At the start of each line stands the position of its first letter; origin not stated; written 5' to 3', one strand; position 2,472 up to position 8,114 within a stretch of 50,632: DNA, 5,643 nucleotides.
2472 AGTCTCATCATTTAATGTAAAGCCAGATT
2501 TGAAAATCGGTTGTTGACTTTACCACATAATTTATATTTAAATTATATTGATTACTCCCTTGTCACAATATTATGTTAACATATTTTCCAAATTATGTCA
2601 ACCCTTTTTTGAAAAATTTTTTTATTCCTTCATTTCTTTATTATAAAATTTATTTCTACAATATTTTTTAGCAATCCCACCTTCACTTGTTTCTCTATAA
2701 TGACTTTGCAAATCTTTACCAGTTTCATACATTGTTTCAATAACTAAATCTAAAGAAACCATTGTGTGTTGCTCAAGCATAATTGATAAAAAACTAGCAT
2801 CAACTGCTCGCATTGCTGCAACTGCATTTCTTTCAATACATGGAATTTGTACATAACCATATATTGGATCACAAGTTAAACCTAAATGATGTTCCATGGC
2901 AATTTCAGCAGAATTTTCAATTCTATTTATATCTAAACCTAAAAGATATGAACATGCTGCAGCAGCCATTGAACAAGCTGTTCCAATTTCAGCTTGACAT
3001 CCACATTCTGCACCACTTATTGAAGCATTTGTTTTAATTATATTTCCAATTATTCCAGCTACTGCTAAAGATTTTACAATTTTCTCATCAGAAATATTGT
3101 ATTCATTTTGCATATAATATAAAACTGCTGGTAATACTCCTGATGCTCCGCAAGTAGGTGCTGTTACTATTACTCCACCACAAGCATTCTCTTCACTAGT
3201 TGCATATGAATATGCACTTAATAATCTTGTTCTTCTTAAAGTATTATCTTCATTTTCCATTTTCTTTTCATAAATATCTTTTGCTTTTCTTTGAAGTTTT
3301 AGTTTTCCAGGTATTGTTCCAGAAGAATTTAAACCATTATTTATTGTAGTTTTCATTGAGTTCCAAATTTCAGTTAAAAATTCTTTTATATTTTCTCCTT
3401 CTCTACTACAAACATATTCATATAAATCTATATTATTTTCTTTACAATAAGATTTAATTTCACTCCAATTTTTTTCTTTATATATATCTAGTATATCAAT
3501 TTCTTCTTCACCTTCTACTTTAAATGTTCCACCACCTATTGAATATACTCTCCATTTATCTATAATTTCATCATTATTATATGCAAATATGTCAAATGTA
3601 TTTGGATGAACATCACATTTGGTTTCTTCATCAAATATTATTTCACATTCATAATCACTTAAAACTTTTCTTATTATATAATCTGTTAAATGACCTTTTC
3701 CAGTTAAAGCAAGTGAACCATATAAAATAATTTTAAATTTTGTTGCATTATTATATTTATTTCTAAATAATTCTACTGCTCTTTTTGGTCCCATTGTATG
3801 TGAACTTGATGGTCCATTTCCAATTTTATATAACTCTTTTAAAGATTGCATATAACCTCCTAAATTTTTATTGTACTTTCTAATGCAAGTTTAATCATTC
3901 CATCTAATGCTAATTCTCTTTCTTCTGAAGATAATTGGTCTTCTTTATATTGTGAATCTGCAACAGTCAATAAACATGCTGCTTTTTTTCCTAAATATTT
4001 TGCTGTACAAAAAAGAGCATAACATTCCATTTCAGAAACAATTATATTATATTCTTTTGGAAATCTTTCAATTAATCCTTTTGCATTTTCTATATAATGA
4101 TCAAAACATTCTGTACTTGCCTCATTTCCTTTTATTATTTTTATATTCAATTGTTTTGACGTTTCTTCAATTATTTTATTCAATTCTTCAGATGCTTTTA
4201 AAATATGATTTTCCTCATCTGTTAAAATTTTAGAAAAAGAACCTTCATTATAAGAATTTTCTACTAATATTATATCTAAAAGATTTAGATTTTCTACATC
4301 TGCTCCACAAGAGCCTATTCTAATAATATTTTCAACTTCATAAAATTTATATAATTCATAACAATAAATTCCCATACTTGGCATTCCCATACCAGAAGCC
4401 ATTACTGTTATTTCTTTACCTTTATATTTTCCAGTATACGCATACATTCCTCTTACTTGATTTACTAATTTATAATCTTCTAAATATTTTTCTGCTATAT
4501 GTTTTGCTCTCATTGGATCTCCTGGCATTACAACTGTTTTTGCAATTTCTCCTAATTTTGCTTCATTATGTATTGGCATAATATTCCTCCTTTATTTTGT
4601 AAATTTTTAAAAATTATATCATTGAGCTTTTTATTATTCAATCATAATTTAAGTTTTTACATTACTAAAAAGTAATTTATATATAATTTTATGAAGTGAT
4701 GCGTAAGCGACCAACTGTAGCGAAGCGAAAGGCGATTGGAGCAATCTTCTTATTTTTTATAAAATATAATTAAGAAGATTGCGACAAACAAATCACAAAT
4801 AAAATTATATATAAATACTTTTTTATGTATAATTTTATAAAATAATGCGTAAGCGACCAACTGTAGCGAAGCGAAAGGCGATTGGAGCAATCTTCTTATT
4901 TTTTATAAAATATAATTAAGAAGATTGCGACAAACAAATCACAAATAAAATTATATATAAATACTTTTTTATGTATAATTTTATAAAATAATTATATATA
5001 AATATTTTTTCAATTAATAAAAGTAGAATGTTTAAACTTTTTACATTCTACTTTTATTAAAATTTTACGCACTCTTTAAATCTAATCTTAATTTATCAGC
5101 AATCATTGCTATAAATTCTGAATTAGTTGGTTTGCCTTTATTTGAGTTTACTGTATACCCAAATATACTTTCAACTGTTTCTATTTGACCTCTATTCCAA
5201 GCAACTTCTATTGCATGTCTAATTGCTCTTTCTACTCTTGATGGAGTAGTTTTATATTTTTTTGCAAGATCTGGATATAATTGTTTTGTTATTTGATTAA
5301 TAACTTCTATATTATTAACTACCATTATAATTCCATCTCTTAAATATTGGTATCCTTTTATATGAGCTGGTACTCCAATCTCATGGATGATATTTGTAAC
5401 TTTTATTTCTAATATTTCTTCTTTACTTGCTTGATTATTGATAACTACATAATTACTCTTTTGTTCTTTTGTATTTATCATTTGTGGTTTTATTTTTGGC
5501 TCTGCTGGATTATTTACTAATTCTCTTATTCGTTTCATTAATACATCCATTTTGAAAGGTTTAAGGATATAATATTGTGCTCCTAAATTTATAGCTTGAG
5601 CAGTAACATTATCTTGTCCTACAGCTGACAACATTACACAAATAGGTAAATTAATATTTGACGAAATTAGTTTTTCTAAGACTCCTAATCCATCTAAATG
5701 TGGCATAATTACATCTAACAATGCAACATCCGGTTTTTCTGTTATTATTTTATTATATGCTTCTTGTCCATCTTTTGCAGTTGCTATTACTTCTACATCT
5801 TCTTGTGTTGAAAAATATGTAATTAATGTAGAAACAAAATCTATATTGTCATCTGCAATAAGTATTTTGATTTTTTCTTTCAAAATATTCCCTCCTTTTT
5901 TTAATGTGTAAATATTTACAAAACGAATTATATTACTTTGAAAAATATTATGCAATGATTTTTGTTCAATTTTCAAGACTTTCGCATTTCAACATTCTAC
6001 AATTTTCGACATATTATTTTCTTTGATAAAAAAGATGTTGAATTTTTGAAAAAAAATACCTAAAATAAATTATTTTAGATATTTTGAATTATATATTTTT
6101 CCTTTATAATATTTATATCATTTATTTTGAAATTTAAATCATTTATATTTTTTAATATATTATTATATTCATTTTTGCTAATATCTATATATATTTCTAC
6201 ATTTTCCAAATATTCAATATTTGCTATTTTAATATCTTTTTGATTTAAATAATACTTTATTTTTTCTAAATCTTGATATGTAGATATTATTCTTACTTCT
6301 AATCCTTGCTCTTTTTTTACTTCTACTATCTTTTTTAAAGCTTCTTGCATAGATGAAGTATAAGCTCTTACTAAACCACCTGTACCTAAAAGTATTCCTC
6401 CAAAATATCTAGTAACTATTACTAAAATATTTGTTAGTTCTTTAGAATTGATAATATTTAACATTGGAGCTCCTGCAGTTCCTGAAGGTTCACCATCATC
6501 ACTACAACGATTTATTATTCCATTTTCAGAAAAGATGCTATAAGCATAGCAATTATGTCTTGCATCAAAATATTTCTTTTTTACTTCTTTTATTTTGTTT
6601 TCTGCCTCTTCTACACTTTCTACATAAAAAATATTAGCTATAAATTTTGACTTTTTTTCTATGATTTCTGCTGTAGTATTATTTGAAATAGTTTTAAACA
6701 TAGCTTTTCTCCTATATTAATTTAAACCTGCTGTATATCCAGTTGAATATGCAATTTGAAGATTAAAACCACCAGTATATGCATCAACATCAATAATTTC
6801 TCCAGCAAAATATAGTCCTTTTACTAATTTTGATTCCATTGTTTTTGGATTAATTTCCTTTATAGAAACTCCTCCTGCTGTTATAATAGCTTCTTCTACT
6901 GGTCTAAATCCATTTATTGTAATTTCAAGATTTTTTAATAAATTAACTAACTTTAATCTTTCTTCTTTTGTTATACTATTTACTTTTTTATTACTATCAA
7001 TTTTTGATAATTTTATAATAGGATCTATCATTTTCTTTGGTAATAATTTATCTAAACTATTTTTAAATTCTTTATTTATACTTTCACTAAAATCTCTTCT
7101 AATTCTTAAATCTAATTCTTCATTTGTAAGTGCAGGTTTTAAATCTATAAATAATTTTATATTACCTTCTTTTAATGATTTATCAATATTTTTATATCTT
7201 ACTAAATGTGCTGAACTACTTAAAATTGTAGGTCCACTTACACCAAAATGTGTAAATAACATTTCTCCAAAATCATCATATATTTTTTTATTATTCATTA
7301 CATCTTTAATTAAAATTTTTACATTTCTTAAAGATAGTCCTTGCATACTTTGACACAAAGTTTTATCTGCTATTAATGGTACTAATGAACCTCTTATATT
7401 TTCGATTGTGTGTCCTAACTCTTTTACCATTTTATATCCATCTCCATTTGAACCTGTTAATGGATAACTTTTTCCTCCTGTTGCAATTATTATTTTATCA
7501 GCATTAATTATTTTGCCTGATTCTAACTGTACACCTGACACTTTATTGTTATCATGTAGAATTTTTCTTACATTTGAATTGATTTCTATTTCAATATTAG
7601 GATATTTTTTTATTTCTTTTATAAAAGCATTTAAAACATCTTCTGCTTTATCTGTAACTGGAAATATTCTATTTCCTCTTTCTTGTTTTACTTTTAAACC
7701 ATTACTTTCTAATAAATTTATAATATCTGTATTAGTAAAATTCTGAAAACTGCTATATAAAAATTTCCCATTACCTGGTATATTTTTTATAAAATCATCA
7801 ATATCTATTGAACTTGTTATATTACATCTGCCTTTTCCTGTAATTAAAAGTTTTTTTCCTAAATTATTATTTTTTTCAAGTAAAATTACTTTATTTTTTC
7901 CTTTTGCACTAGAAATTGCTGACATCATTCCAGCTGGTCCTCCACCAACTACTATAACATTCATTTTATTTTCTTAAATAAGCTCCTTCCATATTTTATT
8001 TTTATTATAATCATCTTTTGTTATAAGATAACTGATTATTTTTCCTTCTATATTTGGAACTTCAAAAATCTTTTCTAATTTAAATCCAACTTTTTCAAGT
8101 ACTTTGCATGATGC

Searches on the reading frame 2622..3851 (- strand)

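Call 103: search_protein_families(library=pfam, proteins=[window:2622-3851:-], max_evalue=0.00001)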
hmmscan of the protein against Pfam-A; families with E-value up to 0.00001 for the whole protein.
window:2622-3851:- (409 aa): 2 families
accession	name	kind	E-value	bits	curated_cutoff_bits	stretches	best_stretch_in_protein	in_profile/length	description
PF03313.21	SDH_alpha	-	1.5e-78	264.5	26.4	1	130-394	16-260/260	Serine dehydratase alpha chain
PF03315.21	SDH_beta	-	3e-23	83.3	26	1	3-58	1-62/155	Serine dehydratase beta chain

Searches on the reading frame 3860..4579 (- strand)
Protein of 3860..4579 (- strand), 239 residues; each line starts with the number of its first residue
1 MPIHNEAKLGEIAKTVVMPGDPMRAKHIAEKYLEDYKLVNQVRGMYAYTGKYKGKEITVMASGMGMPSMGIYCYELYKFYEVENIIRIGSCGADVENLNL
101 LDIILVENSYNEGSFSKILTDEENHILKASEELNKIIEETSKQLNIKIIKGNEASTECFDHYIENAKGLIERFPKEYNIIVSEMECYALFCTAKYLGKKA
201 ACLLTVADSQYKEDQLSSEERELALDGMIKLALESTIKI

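Call 103: search_protein_families(library=pfam, proteins=[window:3860-4579:-], max_evalue=0.00001)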
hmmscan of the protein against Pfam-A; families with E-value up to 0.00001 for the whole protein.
window:3860-4579:- (239 aa): 1 family
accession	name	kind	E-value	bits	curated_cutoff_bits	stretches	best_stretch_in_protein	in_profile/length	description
PF01048.26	PNP_UDP_1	-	3e-26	92.7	25.1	1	15-220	2-212/233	Phosphorylase superfamily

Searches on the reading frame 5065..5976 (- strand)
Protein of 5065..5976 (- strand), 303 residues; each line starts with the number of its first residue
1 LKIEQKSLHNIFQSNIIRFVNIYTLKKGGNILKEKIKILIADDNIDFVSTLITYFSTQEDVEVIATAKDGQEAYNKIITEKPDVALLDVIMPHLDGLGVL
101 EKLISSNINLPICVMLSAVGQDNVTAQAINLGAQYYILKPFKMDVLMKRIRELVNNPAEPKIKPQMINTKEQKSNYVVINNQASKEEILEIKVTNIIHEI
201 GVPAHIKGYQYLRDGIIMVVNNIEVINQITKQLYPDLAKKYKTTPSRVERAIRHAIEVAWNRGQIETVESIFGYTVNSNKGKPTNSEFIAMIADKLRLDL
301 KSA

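Call 103: search_protein_families(library=pfam, proteins=[window:5065-5976:-], max_evalue=0.00001)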
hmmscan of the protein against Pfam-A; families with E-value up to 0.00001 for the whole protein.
window:5065-5976:- (303 aa): 2 families
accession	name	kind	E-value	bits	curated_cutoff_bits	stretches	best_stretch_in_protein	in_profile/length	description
PF08769.17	Spo0A_C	-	1.3e-46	157.3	25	1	193-296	1-104/104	Sporulation initiation factor Spo0A C terminal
PF00072.30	Response_reg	-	5.6e-23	81.7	30.2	1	38-151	1-111/111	Response regulator receiver domain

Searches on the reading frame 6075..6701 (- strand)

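Call 103: search_protein_families(library=pfam, proteins=[window:6075-6701:-], max_evalue=0.00001)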
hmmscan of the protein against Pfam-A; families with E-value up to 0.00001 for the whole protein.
window:6075-6701:- (208 aa): 2 families
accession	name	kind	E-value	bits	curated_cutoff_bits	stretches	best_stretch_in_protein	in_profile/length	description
PF01205.25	UPF0029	-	5.5e-41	139.3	27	1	16-122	1-107/107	Uncharacterized protein family UPF0029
PF09186.17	DUF1949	-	6.3e-09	36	23.7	1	142-189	5-52/56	Domain of unknown function (DUF1949)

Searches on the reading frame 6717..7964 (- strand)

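Call 103: search_protein_families(library=pfam, proteins=[window:6717-7964:-], max_evalue=0.00001)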
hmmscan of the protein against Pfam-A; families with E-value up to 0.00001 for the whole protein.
window:6717-7964:- (415 aa): 8 families
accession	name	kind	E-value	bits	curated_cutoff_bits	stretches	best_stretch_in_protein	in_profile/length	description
PF03486.20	HI0933_like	-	4.8e-90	301.7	50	1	2-414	2-243/244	HI0933-like protein Rossmann domain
PF22780.1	HI0933_like_1st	-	1.4e-38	132.7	27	1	193-361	3-165/165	HI0933-like protein barrel and H2TH domain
PF01134.28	GIDA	-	5.8e-15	55.7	22.1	1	2-168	1-156/391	Glucose inhibited division protein A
PF07992.20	Pyr_redox_2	-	4e-13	49.9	26.1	1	1-181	1-128/291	Pyridine nucleotide-disulphide oxidoreductase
PF00890.30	FAD_binding_2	-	3.6e-12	46.6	20.4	1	3-36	2-35/414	FAD binding domain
PF13738.12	Pyr_redox_3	-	5e-10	39.6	30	0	58-169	35-139/305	Pyridine nucleotide-disulphide oxidoreductase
PF12831.13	FAD_oxidored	-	4.5e-09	36.5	27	1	3-163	2-145/416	FAD dependent oxidoreductase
PF01266.30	DAO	-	2.4e-07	31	27.9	0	3-36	2-35/353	FAD dependent oxidoreductase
